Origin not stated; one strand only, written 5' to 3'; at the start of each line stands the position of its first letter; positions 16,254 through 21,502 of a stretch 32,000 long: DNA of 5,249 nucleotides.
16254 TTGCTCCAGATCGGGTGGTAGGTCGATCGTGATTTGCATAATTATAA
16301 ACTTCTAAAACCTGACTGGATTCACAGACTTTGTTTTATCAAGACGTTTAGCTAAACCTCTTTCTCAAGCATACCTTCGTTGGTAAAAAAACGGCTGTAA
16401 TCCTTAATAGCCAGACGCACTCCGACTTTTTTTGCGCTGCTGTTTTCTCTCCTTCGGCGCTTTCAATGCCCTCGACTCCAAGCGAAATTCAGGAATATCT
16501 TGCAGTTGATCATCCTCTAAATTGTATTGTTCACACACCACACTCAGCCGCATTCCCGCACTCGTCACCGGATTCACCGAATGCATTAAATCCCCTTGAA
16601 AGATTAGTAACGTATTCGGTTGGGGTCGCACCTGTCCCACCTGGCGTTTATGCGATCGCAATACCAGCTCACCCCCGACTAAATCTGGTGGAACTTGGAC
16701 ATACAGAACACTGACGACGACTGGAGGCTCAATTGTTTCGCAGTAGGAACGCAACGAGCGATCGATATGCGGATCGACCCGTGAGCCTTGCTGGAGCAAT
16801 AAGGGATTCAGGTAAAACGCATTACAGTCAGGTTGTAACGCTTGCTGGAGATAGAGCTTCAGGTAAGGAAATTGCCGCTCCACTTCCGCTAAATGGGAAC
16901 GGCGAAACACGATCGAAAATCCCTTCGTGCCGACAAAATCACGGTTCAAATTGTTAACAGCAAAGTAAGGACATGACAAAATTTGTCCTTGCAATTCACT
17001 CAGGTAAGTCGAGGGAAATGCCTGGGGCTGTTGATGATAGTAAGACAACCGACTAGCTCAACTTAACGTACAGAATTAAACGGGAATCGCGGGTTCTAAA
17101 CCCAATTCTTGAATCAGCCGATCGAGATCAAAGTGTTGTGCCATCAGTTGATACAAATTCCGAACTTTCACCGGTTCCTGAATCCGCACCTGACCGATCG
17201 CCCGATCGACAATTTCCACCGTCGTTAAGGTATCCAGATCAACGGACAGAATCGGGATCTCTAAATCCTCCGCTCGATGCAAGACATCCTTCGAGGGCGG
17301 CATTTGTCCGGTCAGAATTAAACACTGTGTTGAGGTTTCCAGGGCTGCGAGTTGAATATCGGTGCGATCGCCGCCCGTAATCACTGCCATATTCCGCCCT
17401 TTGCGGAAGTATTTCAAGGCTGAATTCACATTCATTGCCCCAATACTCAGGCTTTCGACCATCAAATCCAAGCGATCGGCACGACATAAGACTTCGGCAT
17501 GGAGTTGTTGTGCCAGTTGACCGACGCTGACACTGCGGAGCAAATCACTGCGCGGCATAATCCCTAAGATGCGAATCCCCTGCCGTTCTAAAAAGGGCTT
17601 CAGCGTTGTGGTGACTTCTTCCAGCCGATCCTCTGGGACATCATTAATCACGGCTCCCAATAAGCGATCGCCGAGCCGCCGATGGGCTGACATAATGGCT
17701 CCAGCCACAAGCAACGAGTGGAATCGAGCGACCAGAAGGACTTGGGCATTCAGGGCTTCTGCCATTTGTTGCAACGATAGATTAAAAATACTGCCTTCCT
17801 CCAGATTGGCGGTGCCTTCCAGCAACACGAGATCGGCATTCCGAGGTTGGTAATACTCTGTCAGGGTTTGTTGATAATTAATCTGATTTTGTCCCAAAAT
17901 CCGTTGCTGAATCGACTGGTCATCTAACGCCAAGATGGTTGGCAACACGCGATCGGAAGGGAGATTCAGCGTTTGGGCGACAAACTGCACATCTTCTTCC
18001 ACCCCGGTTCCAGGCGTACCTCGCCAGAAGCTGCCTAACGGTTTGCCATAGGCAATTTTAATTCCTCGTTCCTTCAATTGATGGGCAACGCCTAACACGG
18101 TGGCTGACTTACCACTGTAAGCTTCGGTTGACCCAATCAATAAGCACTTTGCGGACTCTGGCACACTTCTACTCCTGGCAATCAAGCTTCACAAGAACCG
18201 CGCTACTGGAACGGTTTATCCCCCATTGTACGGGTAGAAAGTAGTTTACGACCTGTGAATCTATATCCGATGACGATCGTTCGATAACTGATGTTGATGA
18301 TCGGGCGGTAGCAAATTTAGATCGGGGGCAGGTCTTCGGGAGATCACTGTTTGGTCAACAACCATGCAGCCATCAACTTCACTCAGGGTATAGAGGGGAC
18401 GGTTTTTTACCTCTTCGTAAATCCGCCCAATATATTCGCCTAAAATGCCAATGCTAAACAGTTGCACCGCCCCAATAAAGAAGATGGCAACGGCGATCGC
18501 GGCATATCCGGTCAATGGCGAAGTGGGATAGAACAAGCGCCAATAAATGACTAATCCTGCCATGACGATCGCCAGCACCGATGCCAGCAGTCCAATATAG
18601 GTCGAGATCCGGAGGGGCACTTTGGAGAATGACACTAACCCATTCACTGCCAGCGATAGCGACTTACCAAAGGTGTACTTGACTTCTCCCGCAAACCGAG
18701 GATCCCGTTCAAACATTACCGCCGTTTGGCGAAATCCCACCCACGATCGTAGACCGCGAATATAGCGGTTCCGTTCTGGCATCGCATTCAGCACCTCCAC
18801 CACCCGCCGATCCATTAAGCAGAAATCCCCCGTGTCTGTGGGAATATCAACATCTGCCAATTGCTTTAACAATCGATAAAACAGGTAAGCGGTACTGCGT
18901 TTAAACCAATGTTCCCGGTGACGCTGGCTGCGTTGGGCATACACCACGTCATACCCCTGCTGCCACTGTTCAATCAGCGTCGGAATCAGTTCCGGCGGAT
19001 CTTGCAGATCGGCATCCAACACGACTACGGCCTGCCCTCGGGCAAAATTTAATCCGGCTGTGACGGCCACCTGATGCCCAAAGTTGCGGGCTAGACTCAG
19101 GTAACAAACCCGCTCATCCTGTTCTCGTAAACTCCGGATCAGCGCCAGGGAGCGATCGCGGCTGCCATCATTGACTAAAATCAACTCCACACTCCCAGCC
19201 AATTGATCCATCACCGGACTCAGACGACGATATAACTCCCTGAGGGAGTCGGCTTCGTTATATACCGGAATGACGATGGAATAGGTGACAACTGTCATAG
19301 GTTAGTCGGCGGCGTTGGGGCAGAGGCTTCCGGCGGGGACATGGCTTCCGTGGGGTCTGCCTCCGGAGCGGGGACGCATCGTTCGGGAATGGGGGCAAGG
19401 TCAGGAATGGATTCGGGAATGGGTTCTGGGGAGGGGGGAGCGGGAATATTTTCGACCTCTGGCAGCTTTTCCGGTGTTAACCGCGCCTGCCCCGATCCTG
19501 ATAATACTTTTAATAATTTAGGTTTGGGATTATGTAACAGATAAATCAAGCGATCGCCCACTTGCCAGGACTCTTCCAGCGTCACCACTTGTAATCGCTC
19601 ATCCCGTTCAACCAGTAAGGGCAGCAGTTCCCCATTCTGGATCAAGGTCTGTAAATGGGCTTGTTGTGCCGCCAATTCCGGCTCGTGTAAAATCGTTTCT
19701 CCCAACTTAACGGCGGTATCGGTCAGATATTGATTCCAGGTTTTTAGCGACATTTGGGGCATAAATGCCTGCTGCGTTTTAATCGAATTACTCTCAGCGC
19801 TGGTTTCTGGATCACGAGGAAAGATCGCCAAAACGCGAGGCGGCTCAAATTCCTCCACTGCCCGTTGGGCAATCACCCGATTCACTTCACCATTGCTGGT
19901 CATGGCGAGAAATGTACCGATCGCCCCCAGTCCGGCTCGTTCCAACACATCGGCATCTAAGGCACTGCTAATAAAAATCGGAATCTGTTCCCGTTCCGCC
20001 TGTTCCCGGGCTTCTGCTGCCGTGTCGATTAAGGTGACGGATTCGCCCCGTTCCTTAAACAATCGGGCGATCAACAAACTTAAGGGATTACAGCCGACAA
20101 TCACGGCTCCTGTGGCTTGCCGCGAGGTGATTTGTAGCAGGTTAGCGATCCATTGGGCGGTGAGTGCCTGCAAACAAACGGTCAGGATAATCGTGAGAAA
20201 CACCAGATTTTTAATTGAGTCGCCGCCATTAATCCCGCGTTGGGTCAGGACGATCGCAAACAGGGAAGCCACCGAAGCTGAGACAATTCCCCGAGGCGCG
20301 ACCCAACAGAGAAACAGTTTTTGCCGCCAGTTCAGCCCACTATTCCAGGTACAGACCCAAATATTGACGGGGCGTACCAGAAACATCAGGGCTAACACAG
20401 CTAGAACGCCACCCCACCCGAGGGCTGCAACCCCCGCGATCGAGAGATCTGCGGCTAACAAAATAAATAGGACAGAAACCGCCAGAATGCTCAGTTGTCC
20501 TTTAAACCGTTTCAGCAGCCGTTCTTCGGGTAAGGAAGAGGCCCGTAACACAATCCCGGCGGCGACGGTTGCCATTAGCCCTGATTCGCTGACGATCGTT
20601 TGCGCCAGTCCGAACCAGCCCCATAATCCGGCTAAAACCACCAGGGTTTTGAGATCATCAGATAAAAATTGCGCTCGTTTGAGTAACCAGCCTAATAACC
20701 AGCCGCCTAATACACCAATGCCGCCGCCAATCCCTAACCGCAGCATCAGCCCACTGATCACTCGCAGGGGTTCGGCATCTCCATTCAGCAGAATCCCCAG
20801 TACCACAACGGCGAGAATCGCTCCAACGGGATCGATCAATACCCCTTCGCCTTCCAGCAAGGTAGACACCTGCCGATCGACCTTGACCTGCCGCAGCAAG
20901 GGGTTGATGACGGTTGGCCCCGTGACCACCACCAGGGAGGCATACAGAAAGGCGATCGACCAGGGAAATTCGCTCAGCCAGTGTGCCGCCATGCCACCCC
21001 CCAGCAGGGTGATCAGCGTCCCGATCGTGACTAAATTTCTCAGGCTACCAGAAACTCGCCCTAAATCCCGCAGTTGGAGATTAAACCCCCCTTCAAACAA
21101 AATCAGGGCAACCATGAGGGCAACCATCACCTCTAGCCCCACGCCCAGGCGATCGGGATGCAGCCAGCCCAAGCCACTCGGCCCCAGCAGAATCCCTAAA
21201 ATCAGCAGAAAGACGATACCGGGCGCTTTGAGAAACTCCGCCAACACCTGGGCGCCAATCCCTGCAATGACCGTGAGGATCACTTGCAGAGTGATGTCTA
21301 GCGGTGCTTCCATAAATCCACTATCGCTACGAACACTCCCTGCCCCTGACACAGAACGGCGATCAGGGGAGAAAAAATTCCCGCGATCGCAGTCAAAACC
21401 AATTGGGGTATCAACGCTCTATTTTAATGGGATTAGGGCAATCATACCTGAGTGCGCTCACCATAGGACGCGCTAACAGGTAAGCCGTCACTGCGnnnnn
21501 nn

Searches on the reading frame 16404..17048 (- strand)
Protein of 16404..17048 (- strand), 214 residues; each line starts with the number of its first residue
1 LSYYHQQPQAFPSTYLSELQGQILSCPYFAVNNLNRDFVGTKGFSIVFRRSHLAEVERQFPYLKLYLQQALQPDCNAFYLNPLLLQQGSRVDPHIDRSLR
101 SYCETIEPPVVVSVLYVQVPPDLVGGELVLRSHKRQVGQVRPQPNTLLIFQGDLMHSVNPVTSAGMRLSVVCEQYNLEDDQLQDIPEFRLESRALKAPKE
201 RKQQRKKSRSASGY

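Call 80: search_protein_families(library=pfam, proteins=[window:16404-17048:-], max_evalue=0.0001)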
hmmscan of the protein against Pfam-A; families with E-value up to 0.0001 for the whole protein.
window:16404-17048:- (214 aa): 1 family
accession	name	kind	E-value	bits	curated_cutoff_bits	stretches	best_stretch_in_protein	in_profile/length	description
PF13640.12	2OG-FeII_Oxy_3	-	5.5e-09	37.3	27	1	86-171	7-94/98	2OG-Fe(II) oxygenase superfamily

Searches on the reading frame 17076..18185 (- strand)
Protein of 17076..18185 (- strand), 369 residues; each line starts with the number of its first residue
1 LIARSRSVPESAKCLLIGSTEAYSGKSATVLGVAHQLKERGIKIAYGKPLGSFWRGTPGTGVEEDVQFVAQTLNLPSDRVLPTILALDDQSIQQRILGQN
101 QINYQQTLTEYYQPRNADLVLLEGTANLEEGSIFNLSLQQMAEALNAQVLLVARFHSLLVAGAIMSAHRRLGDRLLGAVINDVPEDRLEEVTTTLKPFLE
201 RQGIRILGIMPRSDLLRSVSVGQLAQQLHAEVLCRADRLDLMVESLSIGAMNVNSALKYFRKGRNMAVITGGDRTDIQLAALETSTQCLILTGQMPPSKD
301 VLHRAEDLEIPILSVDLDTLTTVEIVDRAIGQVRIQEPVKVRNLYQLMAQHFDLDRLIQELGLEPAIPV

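Call 80: search_protein_families(library=pfam, proteins=[window:17076-18185:-], max_evalue=0.0001)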
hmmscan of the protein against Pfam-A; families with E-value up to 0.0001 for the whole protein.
window:17076-18185:- (369 aa): 2 families
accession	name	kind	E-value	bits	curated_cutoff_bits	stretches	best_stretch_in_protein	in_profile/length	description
PF07085.17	DRTGG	-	1.8e-32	111.7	25.2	1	223-328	1-104/105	DRTGG domain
PF13500.12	AAA_26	-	2.4e-20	73.7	27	1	15-217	3-195/198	AAA domain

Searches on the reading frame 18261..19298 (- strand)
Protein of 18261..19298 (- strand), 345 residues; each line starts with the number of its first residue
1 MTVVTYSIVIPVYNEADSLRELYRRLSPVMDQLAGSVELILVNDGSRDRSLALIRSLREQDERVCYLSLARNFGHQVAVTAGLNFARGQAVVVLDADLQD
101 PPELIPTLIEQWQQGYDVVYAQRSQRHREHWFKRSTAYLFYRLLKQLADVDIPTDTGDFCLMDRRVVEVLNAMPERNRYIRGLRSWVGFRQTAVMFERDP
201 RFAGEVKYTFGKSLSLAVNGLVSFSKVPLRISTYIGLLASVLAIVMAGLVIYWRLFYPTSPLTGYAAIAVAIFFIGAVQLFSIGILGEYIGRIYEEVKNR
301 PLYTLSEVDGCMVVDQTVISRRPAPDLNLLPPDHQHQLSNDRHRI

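Call 80: search_protein_families(library=pfam, proteins=[window:18261-19298:-], max_evalue=0.0001)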
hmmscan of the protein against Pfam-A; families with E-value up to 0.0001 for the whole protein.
window:18261-19298:- (345 aa): 1 family
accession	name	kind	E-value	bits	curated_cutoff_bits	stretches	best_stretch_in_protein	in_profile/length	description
PF00535.33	Glycos_transf_2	-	4.9e-34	118.1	23.3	1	7-168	1-165/168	Glycosyl transferase family 2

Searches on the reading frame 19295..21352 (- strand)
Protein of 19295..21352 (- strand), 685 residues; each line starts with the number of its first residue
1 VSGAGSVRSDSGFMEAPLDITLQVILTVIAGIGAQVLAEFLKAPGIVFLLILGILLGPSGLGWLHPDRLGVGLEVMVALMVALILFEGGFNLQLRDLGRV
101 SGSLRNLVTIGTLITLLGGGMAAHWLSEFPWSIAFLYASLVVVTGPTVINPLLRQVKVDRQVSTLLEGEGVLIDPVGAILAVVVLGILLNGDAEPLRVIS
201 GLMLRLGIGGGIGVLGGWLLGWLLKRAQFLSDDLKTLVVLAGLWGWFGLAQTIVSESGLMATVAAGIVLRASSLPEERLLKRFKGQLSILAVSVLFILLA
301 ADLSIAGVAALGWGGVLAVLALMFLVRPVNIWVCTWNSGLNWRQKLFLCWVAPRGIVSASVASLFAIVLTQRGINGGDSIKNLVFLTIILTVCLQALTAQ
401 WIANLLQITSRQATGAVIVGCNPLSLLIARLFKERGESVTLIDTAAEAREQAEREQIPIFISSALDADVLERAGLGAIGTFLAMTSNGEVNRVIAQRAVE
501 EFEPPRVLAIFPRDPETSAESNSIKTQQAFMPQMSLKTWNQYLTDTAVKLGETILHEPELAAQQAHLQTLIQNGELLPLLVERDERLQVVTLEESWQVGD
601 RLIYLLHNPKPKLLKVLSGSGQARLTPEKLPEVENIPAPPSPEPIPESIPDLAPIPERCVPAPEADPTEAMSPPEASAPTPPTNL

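Call 80: search_protein_families(library=pfam, proteins=[window:19295-21352:-], max_evalue=0.0001)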
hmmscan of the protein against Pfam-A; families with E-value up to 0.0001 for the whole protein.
window:19295-21352:- (685 aa): 2 families
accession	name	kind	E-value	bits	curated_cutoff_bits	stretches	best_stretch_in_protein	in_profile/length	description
PF00999.27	Na_H_Exchanger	-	9.6e-55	186.4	26.2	1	26-403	3-373/375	Sodium/hydrogen exchanger, transmembrane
PF02254.24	TrkA_N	-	9e-13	49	23.8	1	417-510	2-95/116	TrkA-N domain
